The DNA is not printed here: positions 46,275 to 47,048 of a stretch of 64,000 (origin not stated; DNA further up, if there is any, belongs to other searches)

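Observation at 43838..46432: Bacterial-type AcpS + FkbH-like loader + acyl carrier protein cassette in an archaeal context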

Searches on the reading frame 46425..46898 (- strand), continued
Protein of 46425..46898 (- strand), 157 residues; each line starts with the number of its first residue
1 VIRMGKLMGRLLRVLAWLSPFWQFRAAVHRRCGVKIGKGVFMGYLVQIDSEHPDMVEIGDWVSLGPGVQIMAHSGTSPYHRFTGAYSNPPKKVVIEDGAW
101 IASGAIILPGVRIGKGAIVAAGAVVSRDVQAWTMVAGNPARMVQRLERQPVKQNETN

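Call 96: find_encoding_contigs(protein=P0488, flank=6000, max_places=1)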
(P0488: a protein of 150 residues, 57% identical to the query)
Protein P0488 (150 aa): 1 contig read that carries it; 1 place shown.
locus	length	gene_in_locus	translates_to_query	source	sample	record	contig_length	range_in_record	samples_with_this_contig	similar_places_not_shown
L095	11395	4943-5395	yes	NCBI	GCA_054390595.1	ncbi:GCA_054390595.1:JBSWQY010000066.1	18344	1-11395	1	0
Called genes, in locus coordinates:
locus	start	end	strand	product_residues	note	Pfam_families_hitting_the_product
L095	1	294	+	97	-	PF13240:Zn_Ribbon_1 (weak)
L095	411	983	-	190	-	-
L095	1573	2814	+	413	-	PF05621:TniB (weak), PF13191:AAA_16, PF01637:ATPase_2 (weak), PF24883:NPHP3_N (weak), PF00004:AAA, PF13401:AAA_22, PF22703:Cdc6_lid, PF09079:WHD_Cdc6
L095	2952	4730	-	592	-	PF04042:DNA_pol_E_B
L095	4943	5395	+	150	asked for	PF00132:Hexapep (weak)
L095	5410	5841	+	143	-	PF00903:Glyoxalase, PF13669:Glyoxalase_4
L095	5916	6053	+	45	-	PF00376:MerR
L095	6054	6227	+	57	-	-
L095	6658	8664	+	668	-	-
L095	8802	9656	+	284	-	PF01522:Polysacc_deac_1, PF10096:DUF2334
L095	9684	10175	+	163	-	PF01648:ACPS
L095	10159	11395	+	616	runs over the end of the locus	PF21211:FkbH_N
